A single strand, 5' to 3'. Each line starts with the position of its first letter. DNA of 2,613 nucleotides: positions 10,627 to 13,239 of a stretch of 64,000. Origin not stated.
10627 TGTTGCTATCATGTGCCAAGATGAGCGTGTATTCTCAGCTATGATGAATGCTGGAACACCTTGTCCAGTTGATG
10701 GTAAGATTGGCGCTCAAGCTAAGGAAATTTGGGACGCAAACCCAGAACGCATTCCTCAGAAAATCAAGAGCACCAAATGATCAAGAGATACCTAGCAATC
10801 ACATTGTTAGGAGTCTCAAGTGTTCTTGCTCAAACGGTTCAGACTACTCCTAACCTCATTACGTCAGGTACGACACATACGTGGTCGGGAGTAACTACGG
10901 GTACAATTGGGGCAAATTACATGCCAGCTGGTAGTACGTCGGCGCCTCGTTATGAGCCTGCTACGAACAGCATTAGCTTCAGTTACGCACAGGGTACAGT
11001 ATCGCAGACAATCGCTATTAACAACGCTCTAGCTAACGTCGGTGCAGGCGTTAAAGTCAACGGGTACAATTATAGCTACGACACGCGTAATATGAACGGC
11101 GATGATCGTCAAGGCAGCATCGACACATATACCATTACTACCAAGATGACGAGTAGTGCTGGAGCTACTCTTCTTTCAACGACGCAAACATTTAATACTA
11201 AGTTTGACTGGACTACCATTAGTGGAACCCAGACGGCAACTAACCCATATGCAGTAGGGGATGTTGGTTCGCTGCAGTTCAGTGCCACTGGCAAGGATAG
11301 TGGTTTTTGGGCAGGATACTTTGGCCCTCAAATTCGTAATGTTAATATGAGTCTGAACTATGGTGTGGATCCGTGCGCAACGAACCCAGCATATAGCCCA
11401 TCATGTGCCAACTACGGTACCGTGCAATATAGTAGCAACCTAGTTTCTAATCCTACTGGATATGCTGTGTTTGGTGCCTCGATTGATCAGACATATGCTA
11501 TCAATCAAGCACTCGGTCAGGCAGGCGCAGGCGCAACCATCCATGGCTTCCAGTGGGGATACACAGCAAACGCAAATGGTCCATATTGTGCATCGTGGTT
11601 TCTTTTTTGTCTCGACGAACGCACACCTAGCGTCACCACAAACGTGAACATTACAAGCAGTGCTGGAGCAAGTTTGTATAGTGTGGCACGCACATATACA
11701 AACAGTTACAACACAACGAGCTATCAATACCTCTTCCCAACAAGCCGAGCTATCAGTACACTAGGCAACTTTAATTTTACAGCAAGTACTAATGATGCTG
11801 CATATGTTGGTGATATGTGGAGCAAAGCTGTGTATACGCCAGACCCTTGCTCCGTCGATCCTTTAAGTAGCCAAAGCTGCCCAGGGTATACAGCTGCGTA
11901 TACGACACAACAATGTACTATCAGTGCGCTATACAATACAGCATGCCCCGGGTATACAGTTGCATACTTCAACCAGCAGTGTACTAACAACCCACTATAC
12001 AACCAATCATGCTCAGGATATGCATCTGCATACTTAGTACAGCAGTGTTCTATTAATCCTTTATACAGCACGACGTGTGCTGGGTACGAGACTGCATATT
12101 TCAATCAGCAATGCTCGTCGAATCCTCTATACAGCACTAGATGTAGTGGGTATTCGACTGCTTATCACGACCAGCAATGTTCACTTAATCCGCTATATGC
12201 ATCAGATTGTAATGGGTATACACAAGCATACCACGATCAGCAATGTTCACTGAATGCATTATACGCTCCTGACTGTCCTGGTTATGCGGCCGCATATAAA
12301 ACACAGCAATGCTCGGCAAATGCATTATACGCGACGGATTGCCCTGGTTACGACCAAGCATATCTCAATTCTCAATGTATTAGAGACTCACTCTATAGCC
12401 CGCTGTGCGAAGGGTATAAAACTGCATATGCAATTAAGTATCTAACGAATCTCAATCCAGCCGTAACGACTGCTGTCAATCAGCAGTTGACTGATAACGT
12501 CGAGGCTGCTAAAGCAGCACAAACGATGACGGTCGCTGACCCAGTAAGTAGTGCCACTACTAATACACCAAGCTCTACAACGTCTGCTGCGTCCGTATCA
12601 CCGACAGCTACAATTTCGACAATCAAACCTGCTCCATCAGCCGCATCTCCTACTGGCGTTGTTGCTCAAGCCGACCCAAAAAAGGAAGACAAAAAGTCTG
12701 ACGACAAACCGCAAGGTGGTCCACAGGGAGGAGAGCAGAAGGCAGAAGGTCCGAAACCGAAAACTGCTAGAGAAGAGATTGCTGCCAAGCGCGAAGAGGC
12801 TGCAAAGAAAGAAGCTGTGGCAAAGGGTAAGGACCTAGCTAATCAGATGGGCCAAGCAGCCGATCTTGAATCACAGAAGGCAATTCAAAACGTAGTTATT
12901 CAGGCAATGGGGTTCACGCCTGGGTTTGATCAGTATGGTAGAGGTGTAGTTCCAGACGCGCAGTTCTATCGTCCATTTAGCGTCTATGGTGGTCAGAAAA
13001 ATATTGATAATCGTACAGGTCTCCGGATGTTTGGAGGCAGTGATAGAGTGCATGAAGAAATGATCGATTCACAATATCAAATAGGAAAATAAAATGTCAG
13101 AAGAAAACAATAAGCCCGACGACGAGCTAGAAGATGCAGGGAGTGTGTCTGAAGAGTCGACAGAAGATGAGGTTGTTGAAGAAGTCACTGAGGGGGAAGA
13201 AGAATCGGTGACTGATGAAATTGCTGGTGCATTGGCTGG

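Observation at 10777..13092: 787-aa secreted protein with about 11 tandem 20-residue double-cysteine repeats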

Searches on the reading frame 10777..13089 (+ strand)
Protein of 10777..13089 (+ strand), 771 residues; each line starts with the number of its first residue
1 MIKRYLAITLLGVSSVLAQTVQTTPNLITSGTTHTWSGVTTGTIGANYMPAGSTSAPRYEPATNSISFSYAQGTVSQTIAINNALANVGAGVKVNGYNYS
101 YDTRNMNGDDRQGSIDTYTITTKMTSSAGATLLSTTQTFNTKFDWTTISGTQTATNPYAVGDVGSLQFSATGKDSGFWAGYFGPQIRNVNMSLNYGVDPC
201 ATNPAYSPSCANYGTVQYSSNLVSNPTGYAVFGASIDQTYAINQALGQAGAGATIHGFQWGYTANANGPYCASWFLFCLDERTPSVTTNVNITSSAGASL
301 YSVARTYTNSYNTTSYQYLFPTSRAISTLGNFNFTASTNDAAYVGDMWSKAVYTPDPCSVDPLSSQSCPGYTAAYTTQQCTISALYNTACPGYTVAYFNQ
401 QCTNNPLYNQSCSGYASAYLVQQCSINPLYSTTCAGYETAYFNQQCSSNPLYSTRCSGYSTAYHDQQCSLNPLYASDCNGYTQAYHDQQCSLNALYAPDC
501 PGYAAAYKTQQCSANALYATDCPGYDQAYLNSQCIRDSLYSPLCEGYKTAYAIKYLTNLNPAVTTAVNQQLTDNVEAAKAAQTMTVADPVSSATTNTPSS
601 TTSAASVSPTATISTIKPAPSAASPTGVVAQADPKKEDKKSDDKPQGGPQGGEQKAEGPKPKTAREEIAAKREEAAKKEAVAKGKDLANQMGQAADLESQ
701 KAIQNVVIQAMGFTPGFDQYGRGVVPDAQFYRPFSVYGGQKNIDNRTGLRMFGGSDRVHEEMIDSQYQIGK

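Call 3: search_protein_families(library=pfam, proteins=[window:10777-13089:+], max_evalue=1)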
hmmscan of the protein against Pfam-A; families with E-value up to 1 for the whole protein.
window:10777-13089:+ (771 aa): 0 families

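Call 4: search_protein_families(library=phrogs, proteins=[window:10777-13089:+], max_evalue=0.1)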
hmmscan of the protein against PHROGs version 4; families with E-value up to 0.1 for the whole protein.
window:10777-13089:+ (771 aa): 0 families

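Call 6: find_homologous_proteins(query=window:10777-13089:+, max_evalue=0.001)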
Query window:10777-13089:+ (771 aa): 2265 proteins with E <= 0.001 among 8000 candidates; the best 120 are listed.
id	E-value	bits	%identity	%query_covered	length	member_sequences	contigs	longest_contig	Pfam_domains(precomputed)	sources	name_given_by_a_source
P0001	0.0e+0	1719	99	100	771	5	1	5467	-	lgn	-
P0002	0.0e+0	1520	72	100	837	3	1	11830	-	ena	-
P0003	0.0e+0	1513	86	100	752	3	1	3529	-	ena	-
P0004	0.0e+0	1362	76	100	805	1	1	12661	-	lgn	-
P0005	0.0e+0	1264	73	100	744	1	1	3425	-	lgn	-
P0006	0.0e+0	1220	71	100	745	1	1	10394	-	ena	-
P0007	0.0e+0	1192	64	100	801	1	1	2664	-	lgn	-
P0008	0.0e+0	1138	68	100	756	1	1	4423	-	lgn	-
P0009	0.0e+0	1093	58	99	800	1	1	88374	-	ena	-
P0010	0.0e+0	1072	64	71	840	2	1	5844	-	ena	-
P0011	0.0e+0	1069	65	100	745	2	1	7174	-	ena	-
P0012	0.0e+0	1058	57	100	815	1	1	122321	-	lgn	-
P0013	0.0e+0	1053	60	99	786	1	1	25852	-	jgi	jgi:hypothetical protein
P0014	0.0e+0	1038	62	73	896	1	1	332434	-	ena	-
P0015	0.0e+0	1038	61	100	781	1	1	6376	-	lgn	-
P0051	1.7e-264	898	55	100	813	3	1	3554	-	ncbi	-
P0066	1.6e-244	832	57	69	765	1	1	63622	-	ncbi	-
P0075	7.1e-238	810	39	91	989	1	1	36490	-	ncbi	-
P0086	3.9e-231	787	49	100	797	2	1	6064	-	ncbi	-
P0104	4.3e-221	754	49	100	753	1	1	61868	-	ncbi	-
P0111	4.1e-219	748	43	100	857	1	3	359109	-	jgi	jgi:hypothetical protein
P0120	2.1e-215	736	38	90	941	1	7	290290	-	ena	-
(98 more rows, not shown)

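Call 7: search_dna_similar(query=window:10777-13089:+, collection=phages, mode=protein, max_evalue=0.001)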
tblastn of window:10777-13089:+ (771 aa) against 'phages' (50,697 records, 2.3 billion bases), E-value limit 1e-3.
No match.

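Call 8: find_related_loci(query=window:10777-13089:+, collection=genome_contigs, flank=8000)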
Query window:10777-13089:+ (771 aa) in genome_contigs; peptide patterns used: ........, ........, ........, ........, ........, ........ (x = any residue, [..] = any of these).
41 stretches matched a pattern, but none encodes a relative of the query by tblastn (E <= 1e-3).

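Call 9: find_related_loci(query=window:10777-13089:+, collection=viral_contigs, flank=8000)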
Query window:10777-13089:+ (771 aa) in viral_contigs; peptide patterns used: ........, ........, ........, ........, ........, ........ (x = any residue, [..] = any of these).
21 stretches matched a pattern; 14 encode a relative of the query (tblastn E <= 1e-3); 14 distinct loci.
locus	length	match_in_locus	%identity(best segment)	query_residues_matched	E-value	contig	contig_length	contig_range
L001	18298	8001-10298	85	1-771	0e+0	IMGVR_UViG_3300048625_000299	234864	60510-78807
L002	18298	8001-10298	85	1-771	0e+0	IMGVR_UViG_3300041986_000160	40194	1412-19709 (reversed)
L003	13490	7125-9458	59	1-771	0e+0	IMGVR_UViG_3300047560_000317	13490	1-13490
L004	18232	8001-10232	60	1-770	0e+0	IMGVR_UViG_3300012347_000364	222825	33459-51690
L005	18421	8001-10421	57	2-769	0e+0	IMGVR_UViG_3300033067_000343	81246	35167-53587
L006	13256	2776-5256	57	1-771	0e+0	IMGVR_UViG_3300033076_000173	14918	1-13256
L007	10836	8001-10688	53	1-771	1e-170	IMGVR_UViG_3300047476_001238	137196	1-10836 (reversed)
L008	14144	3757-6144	48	1-771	0e+0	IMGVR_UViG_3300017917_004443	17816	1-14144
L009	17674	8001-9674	40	1-769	2e-110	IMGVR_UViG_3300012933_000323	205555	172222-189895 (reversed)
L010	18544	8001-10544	50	1-770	0e+0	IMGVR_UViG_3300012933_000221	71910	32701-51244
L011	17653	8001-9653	37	1-511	5e-93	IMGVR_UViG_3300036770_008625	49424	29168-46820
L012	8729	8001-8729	60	1-268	1e-89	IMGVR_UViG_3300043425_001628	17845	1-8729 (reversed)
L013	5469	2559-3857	41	267-771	6e-56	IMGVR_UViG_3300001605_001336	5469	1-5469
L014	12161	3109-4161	44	1-533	6e-49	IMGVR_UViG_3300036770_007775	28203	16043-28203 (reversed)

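Call 14: list_cluster_members(proteins=[P0051, P0066, P0075, P0086, P0104])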
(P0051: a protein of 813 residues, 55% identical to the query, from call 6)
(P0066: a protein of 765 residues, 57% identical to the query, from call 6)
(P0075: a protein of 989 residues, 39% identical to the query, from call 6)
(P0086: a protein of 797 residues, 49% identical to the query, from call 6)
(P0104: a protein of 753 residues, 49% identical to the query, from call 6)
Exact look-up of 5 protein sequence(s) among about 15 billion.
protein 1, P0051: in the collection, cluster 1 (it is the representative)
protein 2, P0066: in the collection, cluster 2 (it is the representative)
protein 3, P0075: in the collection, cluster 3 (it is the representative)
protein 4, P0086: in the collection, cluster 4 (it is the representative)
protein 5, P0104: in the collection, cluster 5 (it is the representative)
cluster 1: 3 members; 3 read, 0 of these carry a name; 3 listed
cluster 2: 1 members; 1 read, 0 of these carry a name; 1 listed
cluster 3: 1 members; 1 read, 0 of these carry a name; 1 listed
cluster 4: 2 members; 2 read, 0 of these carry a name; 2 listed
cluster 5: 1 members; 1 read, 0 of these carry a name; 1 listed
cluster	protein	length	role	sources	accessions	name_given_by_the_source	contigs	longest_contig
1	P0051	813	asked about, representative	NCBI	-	-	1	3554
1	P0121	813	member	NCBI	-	-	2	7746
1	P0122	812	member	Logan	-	-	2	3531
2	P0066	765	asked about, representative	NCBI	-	-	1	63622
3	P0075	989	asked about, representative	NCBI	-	-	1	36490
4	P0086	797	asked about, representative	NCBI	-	-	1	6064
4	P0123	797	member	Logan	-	-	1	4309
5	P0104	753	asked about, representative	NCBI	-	-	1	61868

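Call 15: search_protein_families(library=ncbifam, proteins=[window:10777-13089:+], max_evalue=1)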
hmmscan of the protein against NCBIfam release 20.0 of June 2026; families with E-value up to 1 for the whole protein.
window:10777-13089:+ (771 aa): 0 families

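Call 16: find_encoding_contigs(protein=P0111, flank=10000, max_places=2)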
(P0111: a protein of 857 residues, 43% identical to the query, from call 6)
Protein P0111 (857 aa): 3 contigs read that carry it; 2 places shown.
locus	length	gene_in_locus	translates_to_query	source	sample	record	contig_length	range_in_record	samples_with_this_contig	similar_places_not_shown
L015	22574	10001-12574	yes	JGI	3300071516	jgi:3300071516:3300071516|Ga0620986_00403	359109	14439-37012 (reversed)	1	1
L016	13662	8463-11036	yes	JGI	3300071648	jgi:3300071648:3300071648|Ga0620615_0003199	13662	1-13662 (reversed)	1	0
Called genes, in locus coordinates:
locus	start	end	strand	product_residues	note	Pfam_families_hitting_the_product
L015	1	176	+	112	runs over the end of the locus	-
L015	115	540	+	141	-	-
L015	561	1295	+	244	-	-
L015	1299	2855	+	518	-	-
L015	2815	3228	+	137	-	-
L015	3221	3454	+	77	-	PF01165:Ribosomal_S21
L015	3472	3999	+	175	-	PF16473:Rv2179c-like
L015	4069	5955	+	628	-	PF00012:HSP70, PF06723:MreB_Mbl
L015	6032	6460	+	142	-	PF00011:HSP20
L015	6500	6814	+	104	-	PF02617:ClpS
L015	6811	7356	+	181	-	PF01126:Heme_oxygenase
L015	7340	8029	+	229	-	PF05996:Fe_bilin_red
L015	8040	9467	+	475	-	-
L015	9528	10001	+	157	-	-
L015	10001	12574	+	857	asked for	-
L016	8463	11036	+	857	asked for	-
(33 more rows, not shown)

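Call 17: find_encoding_contigs(protein=P0014, flank=10000, max_places=2)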
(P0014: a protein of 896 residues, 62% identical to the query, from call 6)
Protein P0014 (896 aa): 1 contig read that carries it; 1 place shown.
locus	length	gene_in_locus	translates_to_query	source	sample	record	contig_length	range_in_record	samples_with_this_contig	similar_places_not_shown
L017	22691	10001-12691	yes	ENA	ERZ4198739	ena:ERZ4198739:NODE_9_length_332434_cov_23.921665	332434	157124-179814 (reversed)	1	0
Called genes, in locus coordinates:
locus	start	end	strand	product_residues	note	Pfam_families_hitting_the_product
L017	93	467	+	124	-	-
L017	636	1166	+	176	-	PF07486:Hydrolase_2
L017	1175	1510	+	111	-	-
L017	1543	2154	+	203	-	-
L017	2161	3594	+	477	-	-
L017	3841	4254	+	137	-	-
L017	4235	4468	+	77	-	PF01165:Ribosomal_S21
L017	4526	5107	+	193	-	PF16473:Rv2179c-like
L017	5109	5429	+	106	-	-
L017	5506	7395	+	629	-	PF00012:HSP70, PF06723:MreB_Mbl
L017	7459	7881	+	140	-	PF00011:HSP20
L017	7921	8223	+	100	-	PF02617:ClpS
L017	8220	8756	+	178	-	PF01126:Heme_oxygenase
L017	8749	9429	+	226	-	PF05996:Fe_bilin_red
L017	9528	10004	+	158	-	-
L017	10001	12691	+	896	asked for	-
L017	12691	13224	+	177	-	-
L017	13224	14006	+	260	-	-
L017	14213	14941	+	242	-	PF00768:Peptidase_S11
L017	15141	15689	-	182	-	PF14235:DUF4337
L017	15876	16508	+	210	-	-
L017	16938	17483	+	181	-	PF13609:Porin_4 (weak)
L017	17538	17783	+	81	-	-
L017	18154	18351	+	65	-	-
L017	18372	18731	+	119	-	-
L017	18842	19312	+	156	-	PF08719:NADAR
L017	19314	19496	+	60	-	-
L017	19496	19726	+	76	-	-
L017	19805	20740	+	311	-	PF13240:Zn_Ribbon_1 (weak)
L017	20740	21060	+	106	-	-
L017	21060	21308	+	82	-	-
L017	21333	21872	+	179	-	-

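Call 20: search_solved_structures(query=A1, max_evalue=1)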
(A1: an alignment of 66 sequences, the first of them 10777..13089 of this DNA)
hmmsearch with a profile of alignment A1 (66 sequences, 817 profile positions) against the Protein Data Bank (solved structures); distinct sequences matched with E-value up to 1: 4.
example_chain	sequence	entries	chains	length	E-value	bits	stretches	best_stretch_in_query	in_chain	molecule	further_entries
8zuh_A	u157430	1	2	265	0.00016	23.3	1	115-193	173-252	F-box only protein 6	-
3wso_A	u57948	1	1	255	0.0013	20.3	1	143-191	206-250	F-box only protein 44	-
5b4n_A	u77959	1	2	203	0.012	17.1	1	161-189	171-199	F-box only protein 2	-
8c01_o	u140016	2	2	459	0.39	12.1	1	677-745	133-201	20S-pre-rRNA D-site endonuclease NOB1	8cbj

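Call 22: search_solved_structures(query=A1, max_evalue=0.01, show_alignments=2)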
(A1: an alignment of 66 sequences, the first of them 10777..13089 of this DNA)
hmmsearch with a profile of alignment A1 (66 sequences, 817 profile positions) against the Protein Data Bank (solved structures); distinct sequences matched with E-value up to 0.01: 2.
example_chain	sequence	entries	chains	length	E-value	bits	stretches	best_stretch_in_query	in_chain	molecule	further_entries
8zuh_A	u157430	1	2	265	0.00016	23.3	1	115-193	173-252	F-box only protein 6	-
3wso_A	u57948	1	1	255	0.0013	20.3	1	143-191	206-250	F-box only protein 44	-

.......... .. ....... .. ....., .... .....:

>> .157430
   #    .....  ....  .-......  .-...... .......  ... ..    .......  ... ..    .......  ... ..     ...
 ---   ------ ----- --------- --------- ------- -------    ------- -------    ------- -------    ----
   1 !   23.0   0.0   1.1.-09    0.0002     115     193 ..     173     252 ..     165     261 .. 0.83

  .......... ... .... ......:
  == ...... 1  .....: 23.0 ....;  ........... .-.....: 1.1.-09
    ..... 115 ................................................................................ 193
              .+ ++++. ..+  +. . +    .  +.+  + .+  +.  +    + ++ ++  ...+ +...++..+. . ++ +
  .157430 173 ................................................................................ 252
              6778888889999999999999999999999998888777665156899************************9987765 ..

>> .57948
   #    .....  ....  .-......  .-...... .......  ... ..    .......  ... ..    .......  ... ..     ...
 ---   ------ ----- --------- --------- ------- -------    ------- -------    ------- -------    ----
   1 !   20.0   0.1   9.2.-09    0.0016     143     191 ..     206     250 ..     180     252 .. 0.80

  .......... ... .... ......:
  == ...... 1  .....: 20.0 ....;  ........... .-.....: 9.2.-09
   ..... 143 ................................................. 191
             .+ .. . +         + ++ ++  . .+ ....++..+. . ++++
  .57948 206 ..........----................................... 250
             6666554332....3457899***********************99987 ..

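Call 31: predict_structure(alignment_id=A1)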
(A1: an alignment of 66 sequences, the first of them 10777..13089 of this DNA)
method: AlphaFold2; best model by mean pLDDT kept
length: 771 residues; sequences in the alignment: 66
mean_pLDDT: 72.8   pTM: 0.41
mean pLDDT of the five models: 72.8, 72.2, 71.4, 70.9, 69.2
residues with pLDDT >= 90: 210; 70-90: 296; 50-70: 99; < 50: 166
segments of 3 or more residues with pLDDT < 50: 1-18, 557-560, 562-564, 574-663, 713-753
pLDDT, mean of each block of 10 residues (from residue 1): 42 44 89 92 80 79 92 94 83 92 82 84 95 96 93 91 95 82 92 88 86 88 88 91 77 89 90 84 92 93 92 92 90 93 92 85 81 88 89 89 88 87 87 85 85 84 85 84 83 81 80 74 77 72 69 52 50 46 30 28 27 30 29 30 31 30 51 64 61 51 55 43 34 33 38 56 61 44
secondary structure, 60 per line:
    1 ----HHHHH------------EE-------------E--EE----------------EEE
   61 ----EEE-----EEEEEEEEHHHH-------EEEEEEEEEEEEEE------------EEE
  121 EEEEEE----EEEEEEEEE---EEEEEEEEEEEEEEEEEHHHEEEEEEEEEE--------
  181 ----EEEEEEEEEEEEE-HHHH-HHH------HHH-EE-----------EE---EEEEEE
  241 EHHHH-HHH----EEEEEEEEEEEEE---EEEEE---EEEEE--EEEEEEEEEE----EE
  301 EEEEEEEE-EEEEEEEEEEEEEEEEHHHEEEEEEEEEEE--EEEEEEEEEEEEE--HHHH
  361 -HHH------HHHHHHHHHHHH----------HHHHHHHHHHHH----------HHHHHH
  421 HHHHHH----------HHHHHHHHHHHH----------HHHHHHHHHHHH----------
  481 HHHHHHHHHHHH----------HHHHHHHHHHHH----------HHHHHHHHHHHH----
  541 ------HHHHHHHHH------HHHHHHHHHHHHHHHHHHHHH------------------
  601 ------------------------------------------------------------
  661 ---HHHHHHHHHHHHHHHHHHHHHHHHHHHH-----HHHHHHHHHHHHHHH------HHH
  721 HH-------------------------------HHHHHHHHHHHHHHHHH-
elements in order (helices of 4 or more, strands of 3 or more residues): H5-9 E58-60 E65-67 E73-80 H81-84 E92-105 E118-126 E131-139 E143-159 E163-172 E185-197 H199-202 E235-241 H242-245 E254-266 E270-274 E278-282 E285-294 E299-308 E310-325 E329-339 E342-354 H357-360 H371-382 H393-404 H415-426 H437-448 H459-470 H481-492 H503-514 H525-536 H547-555 H562-582 H664-691 H697-711 H718-722 H754-770

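Call 33: fold_search(model_id=the predicted structure, library=pdb)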
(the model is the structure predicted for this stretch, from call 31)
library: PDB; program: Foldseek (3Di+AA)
matches with E <= 10: 1324; with E <= 0.001: 73
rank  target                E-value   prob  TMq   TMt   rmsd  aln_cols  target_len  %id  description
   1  4xup_D                2.7e-07  1.00  0.12  0.23  16.0       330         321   11  Structure of the N-terminal CBM22-1-CBM22-2 tandem domain from Paenibacillus barcinonensis Xyn10C (released 2015-06-03)
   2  4xup_A                3.3e-07  1.00  0.11  0.22  18.1       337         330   11  Structure of the N-terminal CBM22-1-CBM22-2 tandem domain from Paenibacillus barcinonensis Xyn10C (released 2015-06-03)
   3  4xup_F                4.6e-07  1.00  0.13  0.27  17.7       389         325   12  Structure of the N-terminal CBM22-1-CBM22-2 tandem domain from Paenibacillus barcinonensis Xyn10C (released 2015-06-03)
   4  4xup_B                1.5e-06  1.00  0.12  0.24  16.2       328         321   11  Structure of the N-terminal CBM22-1-CBM22-2 tandem domain from Paenibacillus barcinonensis Xyn10C (released 2015-06-03)
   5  7auw_A                4.3e-06  1.00  0.11  0.16  21.5       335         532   12  Inhibitory complex of human meprin beta with mouse fetuin-B. (released 2021-04-14)
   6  4h3w_A                5.3e-06  1.00  0.13  0.26  17.0       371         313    6  Crystal structure of a putative secreted protein (BDI_1231) from Parabacteroides distasonis ATCC 8503 at 2.00 A resolu (released 2012-11-14)
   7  5x7o_A                5.3e-06  0.99  0.10  0.07  21.7       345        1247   10  Crystal structure of Paenibacillus sp. 598K alpha-1,6-glucosyltransferase (released 2017-07-26)
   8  4gwn_A                6.3e-06  1.00  0.11  0.16  21.5       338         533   12  Crystal structure of human mature meprin beta (released 2012-09-19)
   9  4gwm_A                7.0e-06  1.00  0.12  0.15  21.4       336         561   12  Crystal structure of human promeprin beta (released 2012-09-19)
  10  4gwm_B                8.3e-06  1.00  0.12  0.16  21.6       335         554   13  Crystal structure of human promeprin beta (released 2012-09-19)
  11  1umh                  1.6e-05  1.00  0.14  0.53   3.8       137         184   17  Structural basis of sugar-recognizing ubiquitin ligase (released 2004-04-06)
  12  1wce_D                1.9e-05  1.00  0.14  0.24  24.1       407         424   10  Crystal structure of the T13 IBDV viral particle reveals a missing link in icosahedral viruses evolution (released 2005-04-06)
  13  8zuh_A                2.0e-05  1.00  0.14  0.38  10.1       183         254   18  Crystal structure of bovine Fbs2/Skp1/Man3GlcNAc2 complex (released 2024-09-04)
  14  4h3w_B                2.0e-05  1.00  0.12  0.25  17.1       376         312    7  Crystal structure of a putative secreted protein (BDI_1231) from Parabacteroides distasonis ATCC 8503 at 2.00 A resolu (released 2012-11-14)
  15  7vrp_A                2.0e-05  0.99  0.13  0.23  21.5       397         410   10  Structure of infectious bursal disease virus Gx strain (released 2022-03-30)
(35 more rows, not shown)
